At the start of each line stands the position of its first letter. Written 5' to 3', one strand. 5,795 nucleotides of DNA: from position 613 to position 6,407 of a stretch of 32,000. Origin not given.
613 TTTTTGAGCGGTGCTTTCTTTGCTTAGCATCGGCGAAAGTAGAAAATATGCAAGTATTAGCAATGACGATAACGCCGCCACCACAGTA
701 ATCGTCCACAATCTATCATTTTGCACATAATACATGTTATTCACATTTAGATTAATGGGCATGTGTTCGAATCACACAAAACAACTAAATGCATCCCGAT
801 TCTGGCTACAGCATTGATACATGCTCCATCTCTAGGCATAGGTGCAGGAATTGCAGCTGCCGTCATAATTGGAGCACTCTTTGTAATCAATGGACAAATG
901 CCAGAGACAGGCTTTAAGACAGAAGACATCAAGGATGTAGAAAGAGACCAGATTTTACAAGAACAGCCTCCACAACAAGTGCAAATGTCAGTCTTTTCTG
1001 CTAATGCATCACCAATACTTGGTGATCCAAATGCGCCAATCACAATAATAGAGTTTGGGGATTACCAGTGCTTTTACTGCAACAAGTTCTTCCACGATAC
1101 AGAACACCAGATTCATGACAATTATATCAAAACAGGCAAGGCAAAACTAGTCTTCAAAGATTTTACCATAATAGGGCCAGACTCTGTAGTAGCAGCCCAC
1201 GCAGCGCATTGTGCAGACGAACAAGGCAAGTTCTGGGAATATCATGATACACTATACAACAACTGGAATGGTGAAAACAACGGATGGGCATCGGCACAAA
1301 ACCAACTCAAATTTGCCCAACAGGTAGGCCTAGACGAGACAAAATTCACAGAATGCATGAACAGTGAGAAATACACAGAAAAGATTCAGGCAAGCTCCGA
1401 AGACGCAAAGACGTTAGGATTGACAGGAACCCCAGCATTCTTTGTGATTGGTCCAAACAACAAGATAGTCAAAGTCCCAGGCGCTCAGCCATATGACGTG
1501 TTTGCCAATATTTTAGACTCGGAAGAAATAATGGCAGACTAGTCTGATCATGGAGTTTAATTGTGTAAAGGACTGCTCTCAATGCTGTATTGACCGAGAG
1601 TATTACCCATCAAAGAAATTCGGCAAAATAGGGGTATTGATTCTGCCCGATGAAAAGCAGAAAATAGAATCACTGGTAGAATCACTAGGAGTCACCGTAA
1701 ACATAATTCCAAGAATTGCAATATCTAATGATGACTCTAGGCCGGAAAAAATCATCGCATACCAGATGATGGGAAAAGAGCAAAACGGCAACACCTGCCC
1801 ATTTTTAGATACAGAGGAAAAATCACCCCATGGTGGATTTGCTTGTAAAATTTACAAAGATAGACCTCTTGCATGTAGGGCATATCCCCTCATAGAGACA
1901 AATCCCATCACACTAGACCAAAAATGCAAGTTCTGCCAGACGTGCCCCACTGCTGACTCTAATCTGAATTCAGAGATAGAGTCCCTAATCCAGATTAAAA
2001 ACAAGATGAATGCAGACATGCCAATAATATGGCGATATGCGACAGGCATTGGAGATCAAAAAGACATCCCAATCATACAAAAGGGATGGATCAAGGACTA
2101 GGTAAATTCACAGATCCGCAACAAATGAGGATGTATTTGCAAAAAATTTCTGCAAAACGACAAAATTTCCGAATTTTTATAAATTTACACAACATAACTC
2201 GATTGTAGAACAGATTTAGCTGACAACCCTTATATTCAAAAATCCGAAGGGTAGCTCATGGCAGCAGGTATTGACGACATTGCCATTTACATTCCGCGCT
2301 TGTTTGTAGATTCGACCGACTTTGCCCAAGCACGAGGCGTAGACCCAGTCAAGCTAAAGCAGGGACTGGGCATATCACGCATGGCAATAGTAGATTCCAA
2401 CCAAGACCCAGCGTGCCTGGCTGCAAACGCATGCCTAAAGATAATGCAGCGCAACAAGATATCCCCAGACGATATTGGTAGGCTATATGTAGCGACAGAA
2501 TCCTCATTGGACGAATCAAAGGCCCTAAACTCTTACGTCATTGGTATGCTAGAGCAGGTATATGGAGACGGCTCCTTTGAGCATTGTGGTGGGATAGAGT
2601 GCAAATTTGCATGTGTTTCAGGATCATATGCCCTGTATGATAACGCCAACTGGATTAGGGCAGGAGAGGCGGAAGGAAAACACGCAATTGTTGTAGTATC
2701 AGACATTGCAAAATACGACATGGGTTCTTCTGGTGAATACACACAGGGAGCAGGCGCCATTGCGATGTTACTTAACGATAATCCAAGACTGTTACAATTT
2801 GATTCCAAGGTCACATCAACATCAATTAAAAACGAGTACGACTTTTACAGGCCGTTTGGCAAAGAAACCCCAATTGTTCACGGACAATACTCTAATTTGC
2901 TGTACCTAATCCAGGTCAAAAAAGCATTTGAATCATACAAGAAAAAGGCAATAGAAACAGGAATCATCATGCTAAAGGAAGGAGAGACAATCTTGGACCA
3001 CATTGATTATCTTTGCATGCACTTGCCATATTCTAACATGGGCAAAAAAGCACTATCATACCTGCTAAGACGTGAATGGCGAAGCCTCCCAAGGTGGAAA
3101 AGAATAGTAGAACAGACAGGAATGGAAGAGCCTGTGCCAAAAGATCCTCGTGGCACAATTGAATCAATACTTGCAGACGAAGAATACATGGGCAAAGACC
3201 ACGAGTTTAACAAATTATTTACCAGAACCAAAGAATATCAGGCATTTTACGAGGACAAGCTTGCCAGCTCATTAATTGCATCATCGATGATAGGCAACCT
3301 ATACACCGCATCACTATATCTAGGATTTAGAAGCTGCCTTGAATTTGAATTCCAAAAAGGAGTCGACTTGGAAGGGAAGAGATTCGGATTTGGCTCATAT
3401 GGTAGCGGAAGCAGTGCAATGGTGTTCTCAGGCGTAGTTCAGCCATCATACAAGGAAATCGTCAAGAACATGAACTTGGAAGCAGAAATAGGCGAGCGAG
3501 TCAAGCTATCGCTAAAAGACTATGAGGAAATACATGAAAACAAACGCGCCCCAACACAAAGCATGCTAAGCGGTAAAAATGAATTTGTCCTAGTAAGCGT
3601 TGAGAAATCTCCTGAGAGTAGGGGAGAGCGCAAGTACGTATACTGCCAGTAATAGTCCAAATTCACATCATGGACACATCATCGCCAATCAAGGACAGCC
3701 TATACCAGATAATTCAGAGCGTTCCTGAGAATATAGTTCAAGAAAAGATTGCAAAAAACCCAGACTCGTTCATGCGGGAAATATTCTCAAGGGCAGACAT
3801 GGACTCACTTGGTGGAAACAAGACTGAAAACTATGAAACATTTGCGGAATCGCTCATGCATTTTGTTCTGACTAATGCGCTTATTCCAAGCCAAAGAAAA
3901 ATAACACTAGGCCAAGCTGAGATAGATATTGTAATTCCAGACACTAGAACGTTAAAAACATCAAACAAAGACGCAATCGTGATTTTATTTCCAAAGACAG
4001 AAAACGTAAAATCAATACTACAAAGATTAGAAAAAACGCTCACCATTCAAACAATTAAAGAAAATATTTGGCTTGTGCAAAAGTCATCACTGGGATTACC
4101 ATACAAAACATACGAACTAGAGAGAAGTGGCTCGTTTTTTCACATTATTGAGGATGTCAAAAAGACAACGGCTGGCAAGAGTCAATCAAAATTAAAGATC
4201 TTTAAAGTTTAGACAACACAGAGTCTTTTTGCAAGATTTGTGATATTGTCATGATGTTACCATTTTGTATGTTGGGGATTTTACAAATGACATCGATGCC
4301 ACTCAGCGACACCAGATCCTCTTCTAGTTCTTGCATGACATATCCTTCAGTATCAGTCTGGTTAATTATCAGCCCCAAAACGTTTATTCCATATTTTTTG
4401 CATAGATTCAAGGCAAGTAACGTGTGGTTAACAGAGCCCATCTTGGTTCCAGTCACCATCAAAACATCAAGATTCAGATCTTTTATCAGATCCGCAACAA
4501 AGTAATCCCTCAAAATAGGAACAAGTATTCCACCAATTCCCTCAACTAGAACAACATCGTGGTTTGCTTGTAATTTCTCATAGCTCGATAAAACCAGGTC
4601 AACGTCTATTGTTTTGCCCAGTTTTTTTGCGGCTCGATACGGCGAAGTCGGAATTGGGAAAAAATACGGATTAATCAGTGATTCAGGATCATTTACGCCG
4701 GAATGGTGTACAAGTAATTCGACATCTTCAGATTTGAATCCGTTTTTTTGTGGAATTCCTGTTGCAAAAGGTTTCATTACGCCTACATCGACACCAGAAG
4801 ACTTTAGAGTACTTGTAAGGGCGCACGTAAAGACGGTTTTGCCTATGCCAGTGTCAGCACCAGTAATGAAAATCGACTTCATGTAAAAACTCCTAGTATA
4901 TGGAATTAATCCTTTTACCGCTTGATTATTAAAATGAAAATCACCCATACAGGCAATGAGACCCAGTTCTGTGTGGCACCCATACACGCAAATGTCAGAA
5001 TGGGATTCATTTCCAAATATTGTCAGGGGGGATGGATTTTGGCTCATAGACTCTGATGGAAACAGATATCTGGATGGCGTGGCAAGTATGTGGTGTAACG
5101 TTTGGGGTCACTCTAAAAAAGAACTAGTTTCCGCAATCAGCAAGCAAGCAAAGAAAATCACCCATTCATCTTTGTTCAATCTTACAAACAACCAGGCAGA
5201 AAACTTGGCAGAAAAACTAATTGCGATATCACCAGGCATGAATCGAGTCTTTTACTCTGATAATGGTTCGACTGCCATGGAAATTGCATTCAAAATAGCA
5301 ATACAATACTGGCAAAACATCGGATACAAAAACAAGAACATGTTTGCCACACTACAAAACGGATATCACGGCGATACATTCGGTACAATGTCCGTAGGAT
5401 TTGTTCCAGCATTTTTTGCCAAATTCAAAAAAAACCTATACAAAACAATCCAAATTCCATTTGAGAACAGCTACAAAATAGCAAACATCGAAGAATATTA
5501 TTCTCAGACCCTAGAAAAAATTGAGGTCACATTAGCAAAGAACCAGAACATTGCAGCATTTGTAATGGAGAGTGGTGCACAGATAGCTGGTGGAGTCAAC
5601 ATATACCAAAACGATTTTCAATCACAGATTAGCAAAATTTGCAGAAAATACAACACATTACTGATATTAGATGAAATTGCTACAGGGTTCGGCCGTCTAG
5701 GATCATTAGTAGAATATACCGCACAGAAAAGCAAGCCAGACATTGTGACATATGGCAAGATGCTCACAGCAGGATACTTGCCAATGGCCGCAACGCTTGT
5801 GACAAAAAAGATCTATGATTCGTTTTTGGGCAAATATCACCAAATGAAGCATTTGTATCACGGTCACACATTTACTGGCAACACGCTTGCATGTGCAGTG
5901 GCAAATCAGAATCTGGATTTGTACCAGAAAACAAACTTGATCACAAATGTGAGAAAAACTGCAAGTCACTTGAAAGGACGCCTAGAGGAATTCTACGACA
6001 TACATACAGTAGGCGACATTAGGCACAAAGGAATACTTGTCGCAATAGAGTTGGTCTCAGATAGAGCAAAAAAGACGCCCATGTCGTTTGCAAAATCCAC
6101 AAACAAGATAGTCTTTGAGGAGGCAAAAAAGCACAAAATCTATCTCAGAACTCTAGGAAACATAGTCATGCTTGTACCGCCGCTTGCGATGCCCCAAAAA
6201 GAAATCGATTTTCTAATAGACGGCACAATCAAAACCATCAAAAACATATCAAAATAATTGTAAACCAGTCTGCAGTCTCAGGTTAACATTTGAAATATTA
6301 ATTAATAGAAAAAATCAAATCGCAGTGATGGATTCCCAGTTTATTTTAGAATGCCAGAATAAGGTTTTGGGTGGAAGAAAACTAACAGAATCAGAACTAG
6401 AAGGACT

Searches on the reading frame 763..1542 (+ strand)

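Call 65: search_protein_families(library=pfam, proteins=[window:763-1542:+], max_evalue=0.001)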
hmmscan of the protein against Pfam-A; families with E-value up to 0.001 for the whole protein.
window:763-1542:+ (259 aa): 3 families
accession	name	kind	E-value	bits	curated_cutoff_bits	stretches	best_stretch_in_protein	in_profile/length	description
PF13462.12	Thioredoxin_4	-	1.1e-29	104.2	23.2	1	82-230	4-147/165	Thioredoxin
PF01323.26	DSBA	-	1e-19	71.6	25.6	1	94-251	1-190/191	DSBA-like thioredoxin domain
PF13098.12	Thioredoxin_2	-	1.1e-08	35.8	27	1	93-251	7-104/104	Thioredoxin-like domain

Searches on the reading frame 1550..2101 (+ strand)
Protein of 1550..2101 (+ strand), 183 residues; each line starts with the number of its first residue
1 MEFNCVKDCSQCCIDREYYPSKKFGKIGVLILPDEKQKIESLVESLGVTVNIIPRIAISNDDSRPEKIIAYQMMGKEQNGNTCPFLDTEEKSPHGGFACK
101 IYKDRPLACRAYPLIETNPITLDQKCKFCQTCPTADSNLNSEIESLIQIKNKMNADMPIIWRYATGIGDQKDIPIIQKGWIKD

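Call 65: search_protein_families(library=pfam, proteins=[window:1550-2101:+], max_evalue=0.001)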
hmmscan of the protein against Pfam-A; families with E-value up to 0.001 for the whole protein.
window:1550-2101:+ (183 aa): 1 family
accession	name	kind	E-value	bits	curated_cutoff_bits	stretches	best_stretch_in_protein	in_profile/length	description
PF03692.20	CxxCxxCC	-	2.3e-09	38.3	23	1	5-126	2-84/85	Putative zinc- or iron-chelating domain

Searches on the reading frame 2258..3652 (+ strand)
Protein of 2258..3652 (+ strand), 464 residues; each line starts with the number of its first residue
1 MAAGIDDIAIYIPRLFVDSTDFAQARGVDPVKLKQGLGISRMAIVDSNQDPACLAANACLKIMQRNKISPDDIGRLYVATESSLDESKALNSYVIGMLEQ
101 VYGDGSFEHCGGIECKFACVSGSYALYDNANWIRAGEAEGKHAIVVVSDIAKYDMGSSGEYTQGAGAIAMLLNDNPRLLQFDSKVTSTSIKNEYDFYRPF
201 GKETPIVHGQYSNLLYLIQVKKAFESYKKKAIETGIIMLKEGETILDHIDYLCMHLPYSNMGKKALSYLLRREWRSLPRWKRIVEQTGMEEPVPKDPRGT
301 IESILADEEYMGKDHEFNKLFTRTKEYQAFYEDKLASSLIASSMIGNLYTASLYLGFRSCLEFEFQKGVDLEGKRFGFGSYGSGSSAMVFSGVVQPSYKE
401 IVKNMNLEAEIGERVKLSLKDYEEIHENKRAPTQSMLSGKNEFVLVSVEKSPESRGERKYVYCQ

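Call 65: search_protein_families(library=pfam, proteins=[window:2258-3652:+], max_evalue=0.001)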
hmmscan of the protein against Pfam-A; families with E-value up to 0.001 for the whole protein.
window:2258-3652:+ (464 aa): 2 families
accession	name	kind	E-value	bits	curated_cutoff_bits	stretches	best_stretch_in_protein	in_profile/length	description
PF08540.16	HMG_CoA_synt_C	-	8.2e-34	117.9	25.1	1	180-429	2-241/280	Hydroxymethylglutaryl-coenzyme A synthase C terminal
PF01154.23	HMG_CoA_synt_N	-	1.3e-31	110.3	25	1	3-173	5-170/174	Hydroxymethylglutaryl-coenzyme A synthase N terminal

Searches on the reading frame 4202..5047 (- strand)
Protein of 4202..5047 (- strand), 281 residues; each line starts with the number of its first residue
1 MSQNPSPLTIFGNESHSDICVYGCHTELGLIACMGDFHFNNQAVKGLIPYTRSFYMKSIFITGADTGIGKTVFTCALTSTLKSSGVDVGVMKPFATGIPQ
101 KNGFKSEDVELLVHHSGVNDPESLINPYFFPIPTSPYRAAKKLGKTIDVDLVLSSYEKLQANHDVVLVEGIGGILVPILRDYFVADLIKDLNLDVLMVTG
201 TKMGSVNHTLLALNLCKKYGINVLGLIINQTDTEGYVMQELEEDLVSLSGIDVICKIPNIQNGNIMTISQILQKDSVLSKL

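Call 65: search_protein_families(library=pfam, proteins=[window:4202-5047:-], max_evalue=0.001)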
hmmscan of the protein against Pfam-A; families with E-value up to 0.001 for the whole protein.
window:4202-5047:- (281 aa): 4 families
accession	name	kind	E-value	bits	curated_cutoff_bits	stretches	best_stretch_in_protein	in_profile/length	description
PF13500.12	AAA_26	-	1.6e-46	159.1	27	1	57-261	1-192/198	AAA domain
PF01656.29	CbiA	-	5.7e-06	26.7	25.4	1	59-258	1-110/125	CobQ/CobB/MinD/ParA nucleotide binding domain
PF10609.15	ParA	-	0.00071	19.5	27.1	0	58-91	5-38/246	NUBPL iron-transfer P-loop NTPase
PF07755.17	DUF1611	-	0.00092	19.1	25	0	55-99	11-55/201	Domain of unknown function (DUF1611_C) P-loop domain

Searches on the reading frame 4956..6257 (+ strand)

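Call 65: search_protein_families(library=pfam, proteins=[window:4956-6257:+], max_evalue=0.001)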
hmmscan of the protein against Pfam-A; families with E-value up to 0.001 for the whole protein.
window:4956-6257:+ (433 aa): 1 family
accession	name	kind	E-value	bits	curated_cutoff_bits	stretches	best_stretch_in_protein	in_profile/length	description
PF00202.27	Aminotran_3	-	5e-90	302.5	30.5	1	20-423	11-398/403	Aminotransferase class-III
